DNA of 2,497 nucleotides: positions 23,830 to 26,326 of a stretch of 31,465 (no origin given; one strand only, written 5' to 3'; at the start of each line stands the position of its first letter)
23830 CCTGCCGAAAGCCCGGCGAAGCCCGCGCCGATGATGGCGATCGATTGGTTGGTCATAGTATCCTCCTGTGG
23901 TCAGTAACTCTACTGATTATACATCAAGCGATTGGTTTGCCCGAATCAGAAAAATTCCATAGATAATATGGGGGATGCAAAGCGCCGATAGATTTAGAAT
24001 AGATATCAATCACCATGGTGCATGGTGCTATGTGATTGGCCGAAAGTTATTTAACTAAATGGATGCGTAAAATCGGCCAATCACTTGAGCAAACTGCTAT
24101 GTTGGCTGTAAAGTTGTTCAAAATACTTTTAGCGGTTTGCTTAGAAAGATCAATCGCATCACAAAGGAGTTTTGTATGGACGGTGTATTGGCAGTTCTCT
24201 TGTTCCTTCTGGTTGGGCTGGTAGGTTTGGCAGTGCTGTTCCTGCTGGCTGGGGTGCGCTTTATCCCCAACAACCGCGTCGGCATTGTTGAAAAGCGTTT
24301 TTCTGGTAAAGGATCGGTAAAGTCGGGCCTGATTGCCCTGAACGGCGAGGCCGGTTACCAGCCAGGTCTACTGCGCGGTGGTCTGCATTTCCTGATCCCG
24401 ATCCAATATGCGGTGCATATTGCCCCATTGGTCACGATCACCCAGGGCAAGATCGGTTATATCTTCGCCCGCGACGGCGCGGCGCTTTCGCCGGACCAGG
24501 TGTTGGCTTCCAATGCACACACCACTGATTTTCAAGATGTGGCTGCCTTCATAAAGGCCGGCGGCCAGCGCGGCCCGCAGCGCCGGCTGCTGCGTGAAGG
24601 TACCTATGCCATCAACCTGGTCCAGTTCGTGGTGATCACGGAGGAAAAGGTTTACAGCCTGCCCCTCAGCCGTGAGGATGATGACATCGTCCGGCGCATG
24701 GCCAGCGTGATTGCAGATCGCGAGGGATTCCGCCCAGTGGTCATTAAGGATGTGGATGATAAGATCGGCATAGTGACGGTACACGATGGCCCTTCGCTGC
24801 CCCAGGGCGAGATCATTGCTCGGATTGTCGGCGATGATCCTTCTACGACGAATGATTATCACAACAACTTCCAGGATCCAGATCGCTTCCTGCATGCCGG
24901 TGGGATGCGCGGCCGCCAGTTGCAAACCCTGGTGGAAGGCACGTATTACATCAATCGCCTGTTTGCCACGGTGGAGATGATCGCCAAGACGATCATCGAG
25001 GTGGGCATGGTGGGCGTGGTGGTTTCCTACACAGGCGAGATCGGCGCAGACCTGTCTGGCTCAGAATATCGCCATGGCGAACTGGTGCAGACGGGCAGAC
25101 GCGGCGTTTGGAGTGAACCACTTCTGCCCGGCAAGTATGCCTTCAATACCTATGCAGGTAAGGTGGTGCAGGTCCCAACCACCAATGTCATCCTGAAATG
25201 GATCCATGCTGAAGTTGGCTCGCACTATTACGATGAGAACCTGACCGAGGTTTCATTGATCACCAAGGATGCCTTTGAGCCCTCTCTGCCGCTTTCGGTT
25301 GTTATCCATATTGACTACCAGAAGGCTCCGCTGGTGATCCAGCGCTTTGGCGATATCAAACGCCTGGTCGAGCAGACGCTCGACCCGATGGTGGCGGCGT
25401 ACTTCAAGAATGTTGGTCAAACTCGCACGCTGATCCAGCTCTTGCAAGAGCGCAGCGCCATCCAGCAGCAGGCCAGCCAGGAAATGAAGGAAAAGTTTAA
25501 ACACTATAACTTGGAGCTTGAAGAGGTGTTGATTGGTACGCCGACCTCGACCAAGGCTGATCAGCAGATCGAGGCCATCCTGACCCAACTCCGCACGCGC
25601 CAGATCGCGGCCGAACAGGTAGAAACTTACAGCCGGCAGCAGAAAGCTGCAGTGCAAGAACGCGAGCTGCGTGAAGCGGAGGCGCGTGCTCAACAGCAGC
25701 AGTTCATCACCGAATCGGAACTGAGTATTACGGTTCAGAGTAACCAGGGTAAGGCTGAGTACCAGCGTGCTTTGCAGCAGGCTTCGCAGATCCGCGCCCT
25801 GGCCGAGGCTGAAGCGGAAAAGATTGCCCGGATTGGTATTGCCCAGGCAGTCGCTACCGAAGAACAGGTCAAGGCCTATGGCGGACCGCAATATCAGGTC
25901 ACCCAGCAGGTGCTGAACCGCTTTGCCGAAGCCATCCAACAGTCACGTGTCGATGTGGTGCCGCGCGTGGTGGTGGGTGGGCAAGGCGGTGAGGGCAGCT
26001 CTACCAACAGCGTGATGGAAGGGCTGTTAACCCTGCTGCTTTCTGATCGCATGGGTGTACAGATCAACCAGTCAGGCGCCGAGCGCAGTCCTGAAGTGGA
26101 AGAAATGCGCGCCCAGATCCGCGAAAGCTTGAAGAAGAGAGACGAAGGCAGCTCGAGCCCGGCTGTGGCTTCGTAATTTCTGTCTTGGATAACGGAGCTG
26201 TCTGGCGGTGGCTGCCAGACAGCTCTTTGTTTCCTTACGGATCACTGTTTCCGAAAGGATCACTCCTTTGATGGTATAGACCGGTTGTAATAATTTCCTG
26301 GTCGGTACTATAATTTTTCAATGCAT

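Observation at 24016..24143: Copy 2 of the twin-hairpin element shows a compensatory-type double change in stem 2 and sits in a divergent promoter region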

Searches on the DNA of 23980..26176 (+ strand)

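Call 41: search_with_rna_model(model_id=R1, sources=[L059, L060, L061, L062, L063, L064, L065], max_evalue=1)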
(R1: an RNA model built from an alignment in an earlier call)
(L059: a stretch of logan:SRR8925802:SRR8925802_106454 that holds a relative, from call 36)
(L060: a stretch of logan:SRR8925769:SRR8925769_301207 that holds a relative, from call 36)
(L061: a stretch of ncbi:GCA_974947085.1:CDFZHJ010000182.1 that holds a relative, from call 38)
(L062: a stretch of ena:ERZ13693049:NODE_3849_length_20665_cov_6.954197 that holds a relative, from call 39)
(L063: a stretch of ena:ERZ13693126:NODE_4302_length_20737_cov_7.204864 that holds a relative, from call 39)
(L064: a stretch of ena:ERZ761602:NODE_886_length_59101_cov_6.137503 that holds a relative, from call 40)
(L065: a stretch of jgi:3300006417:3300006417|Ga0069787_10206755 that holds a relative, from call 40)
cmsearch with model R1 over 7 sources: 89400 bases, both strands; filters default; matches with E-value up to 1: 4.
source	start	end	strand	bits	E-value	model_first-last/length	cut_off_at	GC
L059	18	78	+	47.6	1.7e-08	1-62/62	no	0.36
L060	18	78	+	47.6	1.7e-08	1-62/62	no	0.36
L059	1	15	-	15.8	0.41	1-16/62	3'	0.47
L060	1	15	-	15.8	0.41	1-16/62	3'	0.47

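Call 49: search_rna_families(source=window, start=23980, end=24180, threshold=evalue, max_evalue=10)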
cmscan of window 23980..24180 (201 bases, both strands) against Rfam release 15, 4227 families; matches with E-value up to 10: 4.
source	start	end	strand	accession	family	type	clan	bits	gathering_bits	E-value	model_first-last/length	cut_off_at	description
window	24099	24172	+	RF00344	snoZ267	Gene; snRNA; snoRNA; CD-box;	-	27.1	43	0.0017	1-73/73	no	Small nucleolar RNA Z267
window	24011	24104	+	RF03604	mir-5728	Gene; miRNA;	-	15.9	100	1.9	1-84/84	no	mir-5728 microRNA precursor family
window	24025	24094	+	RF04293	mir-889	Gene; miRNA;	CL00149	15.6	95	1.8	1-79/79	no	mir-889 microRNA precursor family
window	24028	24120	-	RF02312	TtnuHACA5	Gene; snRNA; snoRNA; HACA-box;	-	14.4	100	2.6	1-132/132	no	Tetrahymena snoRNA TtnuHACA5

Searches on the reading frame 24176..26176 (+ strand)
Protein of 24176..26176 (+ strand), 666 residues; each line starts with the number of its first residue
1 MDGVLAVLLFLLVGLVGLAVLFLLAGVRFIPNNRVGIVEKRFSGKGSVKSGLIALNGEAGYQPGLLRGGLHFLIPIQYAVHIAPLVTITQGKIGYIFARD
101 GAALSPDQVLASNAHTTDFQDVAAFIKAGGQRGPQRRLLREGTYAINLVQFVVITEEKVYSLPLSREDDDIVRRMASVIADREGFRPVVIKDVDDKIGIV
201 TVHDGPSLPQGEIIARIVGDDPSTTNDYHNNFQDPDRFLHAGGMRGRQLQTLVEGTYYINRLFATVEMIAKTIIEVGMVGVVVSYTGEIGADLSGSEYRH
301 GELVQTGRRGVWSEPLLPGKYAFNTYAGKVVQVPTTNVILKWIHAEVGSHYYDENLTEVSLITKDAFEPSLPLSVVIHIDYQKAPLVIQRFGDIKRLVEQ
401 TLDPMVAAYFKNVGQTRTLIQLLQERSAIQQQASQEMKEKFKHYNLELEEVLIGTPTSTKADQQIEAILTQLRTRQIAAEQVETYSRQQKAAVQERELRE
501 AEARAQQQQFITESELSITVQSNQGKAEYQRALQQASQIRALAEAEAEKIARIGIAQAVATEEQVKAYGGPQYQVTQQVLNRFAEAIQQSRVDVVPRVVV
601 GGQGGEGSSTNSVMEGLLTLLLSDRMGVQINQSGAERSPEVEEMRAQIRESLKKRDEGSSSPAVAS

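Call 12: search_protein_families(library=pfam, proteins=[window:24176-26176:+])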
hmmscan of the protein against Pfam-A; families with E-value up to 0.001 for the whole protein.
window:24176-26176:+ (666 aa): 1 family
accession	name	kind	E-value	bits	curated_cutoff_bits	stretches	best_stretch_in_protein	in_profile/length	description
PF01145.31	Band_7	-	1.4e-15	58.2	23.6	1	274-488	3-166/176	SPFH domain / Band 7 family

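Call 36: find_encoding_contigs(protein=window:24176-26176:+, flank=3000, max_places=6)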
Protein window:24176-26176:+ (666 aa): 2 contigs read that carry it; 2 places shown.
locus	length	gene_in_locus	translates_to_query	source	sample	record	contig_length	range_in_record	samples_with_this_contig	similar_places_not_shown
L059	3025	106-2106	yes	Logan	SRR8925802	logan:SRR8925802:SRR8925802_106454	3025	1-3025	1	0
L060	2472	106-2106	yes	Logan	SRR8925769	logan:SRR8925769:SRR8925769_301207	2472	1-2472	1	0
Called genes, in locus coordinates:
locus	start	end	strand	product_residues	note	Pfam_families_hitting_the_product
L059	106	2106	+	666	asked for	PF01145:Band_7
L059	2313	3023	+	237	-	?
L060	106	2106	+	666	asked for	PF01145:Band_7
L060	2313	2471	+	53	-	?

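Call 37: find_homologous_proteins(query=window:24176-26176:+, max_evalue=1e-50)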
Query window:24176-26176:+ (666 aa): 8000 proteins with E <= 1e-50 among 8000 candidates; the best 120 are listed.
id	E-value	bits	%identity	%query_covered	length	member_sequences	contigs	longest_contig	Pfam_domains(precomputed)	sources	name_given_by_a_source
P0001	0.0e+0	1442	100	100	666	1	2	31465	PF01145.32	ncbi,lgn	-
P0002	0.0e+0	1227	82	100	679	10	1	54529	PF01145.32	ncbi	-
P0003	0.0e+0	1215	85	95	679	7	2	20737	PF01145.32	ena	-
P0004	0.0e+0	1130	78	99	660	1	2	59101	PF01145.32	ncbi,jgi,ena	-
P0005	0.0e+0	1127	78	96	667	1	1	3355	PF01145.32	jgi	-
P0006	0.0e+0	1127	77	98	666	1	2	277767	PF01145.32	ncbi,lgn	-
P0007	0.0e+0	1126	79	97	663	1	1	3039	PF01145.32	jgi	jgi:uncharacterized membrane protein YqiK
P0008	0.0e+0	1126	78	96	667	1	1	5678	PF01145.32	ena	-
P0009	0.0e+0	1125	78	95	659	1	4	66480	PF01145.32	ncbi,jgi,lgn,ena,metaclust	metaclust:\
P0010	0.0e+0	1125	78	95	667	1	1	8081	PF01145.32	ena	-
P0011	0.0e+0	1124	76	99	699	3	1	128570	PF01145.32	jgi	jgi:uncharacterized membrane protein YqiK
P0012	0.0e+0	1124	78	96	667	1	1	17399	PF01145.32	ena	-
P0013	0.0e+0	1124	76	97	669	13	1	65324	PF01145.32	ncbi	-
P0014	0.0e+0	1123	78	96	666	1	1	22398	PF01145.32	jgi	-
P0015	0.0e+0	1123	78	95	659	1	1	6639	PF01145.32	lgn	-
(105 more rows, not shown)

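Call 38: find_encoding_contigs(protein=P0002, flank=10000, max_places=2)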
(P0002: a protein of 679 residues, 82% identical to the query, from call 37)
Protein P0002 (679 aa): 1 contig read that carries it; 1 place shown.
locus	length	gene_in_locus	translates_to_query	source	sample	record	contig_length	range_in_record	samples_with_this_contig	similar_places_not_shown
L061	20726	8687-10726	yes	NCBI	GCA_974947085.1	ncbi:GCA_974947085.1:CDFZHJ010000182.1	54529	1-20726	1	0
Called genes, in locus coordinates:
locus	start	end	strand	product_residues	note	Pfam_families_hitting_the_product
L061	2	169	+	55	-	?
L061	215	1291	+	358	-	PF03462:PCRF, PF00472:RF-1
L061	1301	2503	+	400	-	PF17827:PrmC_N, PF01170:UPF0020 (weak), PF05175:MTS, PF06325:PrmA, PF13847:Methyltransf_31, PF08242:Methyltransf_12, PF13649:Methyltransf_25, PF06108:DUF952, +3 more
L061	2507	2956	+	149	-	-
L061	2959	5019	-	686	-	PF02589:LUD_dom, PF13187:Fer4_9 (faint), PF13237:Fer4_10 (faint), PF00037:Fer4 (faint), PF12798:Fer4_3 (faint), PF13183:Fer4_8, PF13534:Fer4_17 (weak), PF02589:LUD_dom, +1 more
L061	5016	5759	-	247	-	PF02754:CCG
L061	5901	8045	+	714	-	PF11897:DUF3417, PF00343:Phosphorylase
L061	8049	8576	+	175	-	PF18955:DUF5698, PF10035:DUF2179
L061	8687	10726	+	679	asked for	PF01145:Band_7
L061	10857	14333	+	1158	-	PF00664:ABC_membrane, PF13191:AAA_16 (faint), PF00005:ABC_tran, PF03193:RsgA_GTPase (faint), PF13555:AAA_29 (faint), PF13604:AAA_30 (faint), PF00005:ABC_tran, PF02463:SMC_N (weak), +3 more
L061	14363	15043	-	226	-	PF00753:Lactamase_B, PF19583:ODP (faint)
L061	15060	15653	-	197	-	-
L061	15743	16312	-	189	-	-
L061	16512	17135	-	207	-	PF08668:HDOD (weak), PF01966:HD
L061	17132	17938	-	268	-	PF03009:GDPD, PF13653:GDPD_2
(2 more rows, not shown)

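Call 39: find_encoding_contigs(protein=P0003, flank=10000, max_places=2)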
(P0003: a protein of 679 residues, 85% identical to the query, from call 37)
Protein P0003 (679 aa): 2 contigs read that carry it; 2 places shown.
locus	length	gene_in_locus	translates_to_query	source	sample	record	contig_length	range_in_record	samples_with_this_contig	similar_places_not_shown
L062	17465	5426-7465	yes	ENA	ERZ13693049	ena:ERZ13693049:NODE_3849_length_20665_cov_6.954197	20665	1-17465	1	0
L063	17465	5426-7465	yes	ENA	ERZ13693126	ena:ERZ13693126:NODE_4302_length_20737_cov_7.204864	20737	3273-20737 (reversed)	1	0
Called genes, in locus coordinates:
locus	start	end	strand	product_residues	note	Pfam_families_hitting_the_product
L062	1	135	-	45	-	?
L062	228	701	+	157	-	-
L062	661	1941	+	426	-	-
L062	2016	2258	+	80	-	-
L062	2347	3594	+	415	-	PF00155:Aminotran_1_2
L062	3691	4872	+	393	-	PF00155:Aminotran_1_2, PF01212:Beta_elim_lyase (weak)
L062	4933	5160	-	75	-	-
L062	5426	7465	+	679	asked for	PF01145:Band_7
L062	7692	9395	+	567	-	PF00496:SBP_bac_5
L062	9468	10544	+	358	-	PF19300:BPD_transp_1_N, PF00528:BPD_transp_1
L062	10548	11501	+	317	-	PF12911:OppC_N, PF00528:BPD_transp_1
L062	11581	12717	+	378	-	PF01121:CoaE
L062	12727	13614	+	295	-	PF02457:DAC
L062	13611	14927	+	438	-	PF07949:YbbR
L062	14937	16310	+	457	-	PF00005:ABC_tran (faint), PF01926:MMR_HSR1, PF02421:FeoB_N, PF00009:GTP_EFTU, PF00071:Ras (weak), PF01926:MMR_HSR1, PF02421:FeoB_N, PF14714:KH_dom-like, +4 more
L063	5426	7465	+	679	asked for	PF01145:Band_7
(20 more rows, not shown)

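Call 40: find_encoding_contigs(protein=P0004, flank=10000, max_places=2)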
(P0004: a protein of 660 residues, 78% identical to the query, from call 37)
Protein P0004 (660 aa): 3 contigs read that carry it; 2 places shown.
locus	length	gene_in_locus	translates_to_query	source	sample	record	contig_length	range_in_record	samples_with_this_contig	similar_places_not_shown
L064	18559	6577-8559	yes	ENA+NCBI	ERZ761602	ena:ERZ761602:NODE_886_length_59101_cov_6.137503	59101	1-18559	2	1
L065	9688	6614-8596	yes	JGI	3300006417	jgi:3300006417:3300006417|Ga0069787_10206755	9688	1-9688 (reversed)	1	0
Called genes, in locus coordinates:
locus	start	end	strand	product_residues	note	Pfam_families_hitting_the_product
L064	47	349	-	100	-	-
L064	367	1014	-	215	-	PF13483:Lactamase_B_3, PF12706:Lactamase_B_2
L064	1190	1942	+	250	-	-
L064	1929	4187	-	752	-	PF01590:GAF (weak), PF13185:GAF_2, PF00512:HisKA, PF02518:HATPase_c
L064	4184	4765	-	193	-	PF00583:Acetyltransf_1, PF13673:Acetyltransf_10 (faint), PF13508:Acetyltransf_7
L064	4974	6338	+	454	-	PF01368:DHH, PF00571:CBS (faint), PF02833:DHHA2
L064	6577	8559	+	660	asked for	PF01145:Band_7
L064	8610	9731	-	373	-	-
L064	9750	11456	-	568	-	PF00005:ABC_tran, PF02463:SMC_N (faint), PF13476:AAA_23 (faint), PF13555:AAA_29 (faint), PF00004:AAA (faint), PF05729:NACHT (faint), PF12848:ABC_tran_Xtn (weak), PF00005:ABC_tran, +5 more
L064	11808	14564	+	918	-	PF00069:Pkinase, PF03109:ABC1 (faint), PF07714:PK_Tyr_Ser-Thr, PF20703:nSTAND1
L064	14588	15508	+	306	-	PF00296:Bac_luciferase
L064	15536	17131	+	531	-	PF01590:GAF (weak), PF13185:GAF_2, PF00989:PAS (weak), PF08448:PAS_4 (weak), PF13426:PAS_9 (weak), PF00512:HisKA, PF02518:HATPase_c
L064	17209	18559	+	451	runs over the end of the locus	PF14353:CpXC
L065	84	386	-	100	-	-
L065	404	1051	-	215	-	PF13483:Lactamase_B_3, PF12706:Lactamase_B_2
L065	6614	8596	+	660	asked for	PF01145:Band_7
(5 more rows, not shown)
